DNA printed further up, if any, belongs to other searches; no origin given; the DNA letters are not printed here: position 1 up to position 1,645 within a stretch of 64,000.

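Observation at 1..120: The annotated GAT1 N-terminus is translated from promoter-like TATA-rich DNA, and the first ATG in the window equals Met40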

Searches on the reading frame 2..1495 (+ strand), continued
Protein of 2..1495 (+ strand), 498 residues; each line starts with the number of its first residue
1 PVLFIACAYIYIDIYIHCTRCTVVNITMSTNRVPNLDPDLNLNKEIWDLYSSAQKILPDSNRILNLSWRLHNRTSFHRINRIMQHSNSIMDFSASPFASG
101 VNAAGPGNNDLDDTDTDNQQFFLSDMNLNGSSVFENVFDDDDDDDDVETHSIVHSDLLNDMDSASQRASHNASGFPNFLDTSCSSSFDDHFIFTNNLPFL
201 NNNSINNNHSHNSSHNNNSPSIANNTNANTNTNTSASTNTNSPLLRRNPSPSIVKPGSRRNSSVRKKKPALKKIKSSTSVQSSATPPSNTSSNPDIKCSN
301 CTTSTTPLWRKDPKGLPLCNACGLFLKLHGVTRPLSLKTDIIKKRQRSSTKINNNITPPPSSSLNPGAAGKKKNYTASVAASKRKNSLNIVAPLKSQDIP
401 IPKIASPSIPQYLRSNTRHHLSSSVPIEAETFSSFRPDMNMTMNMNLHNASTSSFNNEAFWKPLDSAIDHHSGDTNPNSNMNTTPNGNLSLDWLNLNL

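Call 15: find_encoding_contigs(protein=P0002, flank=2000, max_places=2)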
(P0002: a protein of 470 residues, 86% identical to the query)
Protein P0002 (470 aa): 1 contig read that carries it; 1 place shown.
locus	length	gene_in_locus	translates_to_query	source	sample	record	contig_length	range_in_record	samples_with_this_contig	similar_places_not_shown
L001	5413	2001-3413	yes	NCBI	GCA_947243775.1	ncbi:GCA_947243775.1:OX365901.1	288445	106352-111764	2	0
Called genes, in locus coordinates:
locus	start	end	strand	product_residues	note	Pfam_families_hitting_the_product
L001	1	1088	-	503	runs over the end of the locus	PF18553:PheRS_DBD3, PF18554:PheRS_DBD2 (weak), PF01409:tRNA-synt_2d, PF17759:tRNA_synthFbeta (faint), PF00152:tRNA-synt_2 (faint)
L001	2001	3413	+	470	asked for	PF08550:GATA_AreA, PF00320:GATA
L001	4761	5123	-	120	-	PF00660:SRP1_TIP1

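Call 16: find_encoding_contigs(protein=P0003, flank=2000, max_places=2)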
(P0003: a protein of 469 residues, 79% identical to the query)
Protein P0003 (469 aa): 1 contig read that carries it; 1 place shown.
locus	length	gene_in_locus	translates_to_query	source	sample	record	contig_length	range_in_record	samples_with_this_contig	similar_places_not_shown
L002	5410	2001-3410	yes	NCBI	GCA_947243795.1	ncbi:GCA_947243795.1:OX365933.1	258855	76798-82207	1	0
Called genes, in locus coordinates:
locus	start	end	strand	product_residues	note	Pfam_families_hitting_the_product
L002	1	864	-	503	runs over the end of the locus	PF18553:PheRS_DBD3, PF18554:PheRS_DBD2 (weak), PF01409:tRNA-synt_2d, PF17759:tRNA_synthFbeta (faint), PF00152:tRNA-synt_2 (faint)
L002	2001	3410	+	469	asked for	PF08550:GATA_AreA, PF00320:GATA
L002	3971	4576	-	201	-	PF15701:DUF4668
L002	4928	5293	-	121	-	PF00660:SRP1_TIP1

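Call 17: find_encoding_contigs(protein=P0001, flank=2000, max_places=2)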
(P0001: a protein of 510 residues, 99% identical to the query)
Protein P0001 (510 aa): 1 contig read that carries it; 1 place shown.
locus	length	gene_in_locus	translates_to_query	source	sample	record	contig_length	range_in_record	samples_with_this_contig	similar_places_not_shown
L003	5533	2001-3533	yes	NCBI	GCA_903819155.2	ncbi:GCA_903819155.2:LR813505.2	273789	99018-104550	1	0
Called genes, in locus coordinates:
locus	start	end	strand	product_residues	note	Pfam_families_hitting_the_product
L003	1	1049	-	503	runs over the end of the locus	PF18553:PheRS_DBD3, PF18554:PheRS_DBD2, PF01409:tRNA-synt_2d, PF17759:tRNA_synthFbeta (faint), PF00152:tRNA-synt_2 (faint)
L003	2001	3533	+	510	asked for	PF08550:GATA_AreA, PF00320:GATA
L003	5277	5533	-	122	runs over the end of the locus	PF00660:SRP1_TIP1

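Call 18: find_encoding_contigs(protein=P0135, flank=2000, max_places=2)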
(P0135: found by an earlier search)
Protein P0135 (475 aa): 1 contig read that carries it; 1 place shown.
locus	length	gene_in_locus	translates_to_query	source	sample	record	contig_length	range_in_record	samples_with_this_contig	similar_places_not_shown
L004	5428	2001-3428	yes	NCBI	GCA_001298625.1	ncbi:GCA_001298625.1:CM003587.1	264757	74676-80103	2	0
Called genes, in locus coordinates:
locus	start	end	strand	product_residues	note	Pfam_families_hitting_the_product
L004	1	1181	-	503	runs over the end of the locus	PF18553:PheRS_DBD3, PF18554:PheRS_DBD2 (weak), PF01409:tRNA-synt_2d, PF17759:tRNA_synthFbeta (faint), PF00152:tRNA-synt_2 (faint)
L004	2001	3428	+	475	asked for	PF08550:GATA_AreA, PF00320:GATA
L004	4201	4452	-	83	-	PF15701:DUF4668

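Call 19: find_encoding_contigs(protein=P0123, flank=2000, max_places=5)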
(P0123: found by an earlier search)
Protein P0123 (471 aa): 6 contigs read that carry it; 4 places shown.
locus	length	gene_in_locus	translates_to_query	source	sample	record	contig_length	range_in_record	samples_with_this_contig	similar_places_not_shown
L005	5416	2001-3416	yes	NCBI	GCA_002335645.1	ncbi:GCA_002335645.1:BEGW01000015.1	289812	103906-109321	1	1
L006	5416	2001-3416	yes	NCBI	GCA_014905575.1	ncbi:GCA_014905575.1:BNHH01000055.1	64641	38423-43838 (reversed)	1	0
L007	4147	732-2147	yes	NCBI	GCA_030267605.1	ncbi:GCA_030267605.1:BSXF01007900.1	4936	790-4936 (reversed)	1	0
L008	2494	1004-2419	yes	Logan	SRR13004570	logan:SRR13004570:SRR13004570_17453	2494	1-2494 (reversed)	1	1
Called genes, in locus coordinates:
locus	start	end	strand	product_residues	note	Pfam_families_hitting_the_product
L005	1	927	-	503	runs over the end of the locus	PF18553:PheRS_DBD3, PF18554:PheRS_DBD2, PF01409:tRNA-synt_2d, PF17759:tRNA_synthFbeta (faint), PF00152:tRNA-synt_2 (faint)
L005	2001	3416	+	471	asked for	PF08550:GATA_AreA, PF00320:GATA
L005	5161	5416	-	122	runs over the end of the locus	PF00660:SRP1_TIP1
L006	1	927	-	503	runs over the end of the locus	PF18553:PheRS_DBD3, PF18554:PheRS_DBD2, PF01409:tRNA-synt_2d, PF17759:tRNA_synthFbeta (faint), PF00152:tRNA-synt_2 (faint)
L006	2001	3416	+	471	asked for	PF08550:GATA_AreA, PF00320:GATA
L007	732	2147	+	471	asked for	PF08550:GATA_AreA, PF00320:GATA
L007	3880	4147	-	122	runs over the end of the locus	PF00660:SRP1_TIP1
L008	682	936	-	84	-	-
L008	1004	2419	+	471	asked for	PF08550:GATA_AreA, PF00320:GATA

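Call 22: find_encoding_contigs(protein=P0130, flank=2000, max_places=1)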
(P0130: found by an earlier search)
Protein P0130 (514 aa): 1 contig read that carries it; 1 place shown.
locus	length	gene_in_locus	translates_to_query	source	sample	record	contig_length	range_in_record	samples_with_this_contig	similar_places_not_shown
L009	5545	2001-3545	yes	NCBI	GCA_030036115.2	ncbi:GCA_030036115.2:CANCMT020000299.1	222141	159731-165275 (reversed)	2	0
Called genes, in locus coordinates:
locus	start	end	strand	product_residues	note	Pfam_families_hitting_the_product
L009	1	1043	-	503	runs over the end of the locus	PF18553:PheRS_DBD3, PF18554:PheRS_DBD2, PF01409:tRNA-synt_2d, PF17759:tRNA_synthFbeta (faint), PF00152:tRNA-synt_2 (faint)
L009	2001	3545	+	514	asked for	PF08550:GATA_AreA, PF00320:GATA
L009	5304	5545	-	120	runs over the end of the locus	PF00660:SRP1_TIP1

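Call 23: find_encoding_contigs(protein=P0131, flank=2000, max_places=1)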
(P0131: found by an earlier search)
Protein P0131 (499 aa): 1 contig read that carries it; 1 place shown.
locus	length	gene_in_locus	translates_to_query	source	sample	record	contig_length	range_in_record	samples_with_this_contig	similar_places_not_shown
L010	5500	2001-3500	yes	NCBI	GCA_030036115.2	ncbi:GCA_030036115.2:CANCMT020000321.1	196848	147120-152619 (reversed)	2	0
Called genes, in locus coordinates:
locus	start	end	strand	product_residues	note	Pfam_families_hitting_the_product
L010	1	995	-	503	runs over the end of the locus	PF18553:PheRS_DBD3, PF18554:PheRS_DBD2, PF01409:tRNA-synt_2d, PF17759:tRNA_synthFbeta (faint), PF00152:tRNA-synt_2 (faint)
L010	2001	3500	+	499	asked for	PF08550:GATA_AreA, PF00320:GATA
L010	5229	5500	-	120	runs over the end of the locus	PF00660:SRP1_TIP1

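Call 24: find_encoding_contigs(protein=P0124, flank=2000, max_places=4)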
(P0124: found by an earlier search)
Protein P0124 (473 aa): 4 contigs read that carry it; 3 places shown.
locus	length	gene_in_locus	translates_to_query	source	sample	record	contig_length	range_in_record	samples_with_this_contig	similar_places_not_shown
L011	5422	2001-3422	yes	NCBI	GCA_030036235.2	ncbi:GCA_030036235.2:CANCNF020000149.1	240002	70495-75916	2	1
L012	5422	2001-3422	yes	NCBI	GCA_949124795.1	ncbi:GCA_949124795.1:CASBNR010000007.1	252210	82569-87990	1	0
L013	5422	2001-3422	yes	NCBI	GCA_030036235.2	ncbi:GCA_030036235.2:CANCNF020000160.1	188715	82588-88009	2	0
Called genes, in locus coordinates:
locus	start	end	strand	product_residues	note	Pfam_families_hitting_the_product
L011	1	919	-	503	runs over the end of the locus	PF18553:PheRS_DBD3, PF18554:PheRS_DBD2, PF01409:tRNA-synt_2d, PF17759:tRNA_synthFbeta (faint), PF00152:tRNA-synt_2 (faint)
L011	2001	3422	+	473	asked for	PF08550:GATA_AreA, PF00320:GATA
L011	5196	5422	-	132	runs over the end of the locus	PF00660:SRP1_TIP1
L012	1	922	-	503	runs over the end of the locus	PF18553:PheRS_DBD3, PF18554:PheRS_DBD2, PF01409:tRNA-synt_2d, PF17759:tRNA_synthFbeta (faint), PF00152:tRNA-synt_2 (faint)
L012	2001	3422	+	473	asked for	PF08550:GATA_AreA, PF00320:GATA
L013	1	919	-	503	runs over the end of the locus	PF18553:PheRS_DBD3, PF18554:PheRS_DBD2, PF01409:tRNA-synt_2d, PF17759:tRNA_synthFbeta (faint), PF00152:tRNA-synt_2 (faint)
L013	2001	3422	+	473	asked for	PF08550:GATA_AreA, PF00320:GATA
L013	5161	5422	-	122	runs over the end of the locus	PF00660:SRP1_TIP1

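Call 25: find_encoding_contigs(protein=P0127, flank=2000, max_places=2)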
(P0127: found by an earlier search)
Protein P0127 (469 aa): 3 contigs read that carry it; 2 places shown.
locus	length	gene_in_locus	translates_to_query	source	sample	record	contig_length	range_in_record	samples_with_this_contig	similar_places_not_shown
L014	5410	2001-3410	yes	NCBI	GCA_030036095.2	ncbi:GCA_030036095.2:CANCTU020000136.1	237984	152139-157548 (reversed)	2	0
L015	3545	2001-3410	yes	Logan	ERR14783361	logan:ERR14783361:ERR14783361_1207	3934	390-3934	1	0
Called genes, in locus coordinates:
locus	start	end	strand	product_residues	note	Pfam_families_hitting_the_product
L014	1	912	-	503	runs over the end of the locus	PF18553:PheRS_DBD3, PF18554:PheRS_DBD2, PF01409:tRNA-synt_2d, PF17759:tRNA_synthFbeta (faint), PF00152:tRNA-synt_2 (faint)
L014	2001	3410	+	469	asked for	PF08550:GATA_AreA, PF00320:GATA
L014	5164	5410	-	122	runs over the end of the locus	PF00660:SRP1_TIP1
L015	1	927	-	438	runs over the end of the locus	?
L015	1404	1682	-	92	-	-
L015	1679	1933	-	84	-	-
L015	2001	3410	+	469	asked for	PF08550:GATA_AreA, PF00320:GATA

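Call 35: search_protein_families(library=pfam, proteins=[window:2-1495:+], max_evalue=0.01)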
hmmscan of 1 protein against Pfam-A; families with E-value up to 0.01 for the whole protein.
window:2-1495:+ (498 aa): 2 families
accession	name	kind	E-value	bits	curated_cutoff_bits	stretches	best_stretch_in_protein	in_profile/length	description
PF00320.33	GATA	-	3.4e-16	59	26.8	1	298-331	1-35/36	GATA zinc finger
PF08550.15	GATA_AreA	-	1.7e-08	34.6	20.9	1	46-73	1-28/28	Nitrogen regulatory protein areA, GATA-like domain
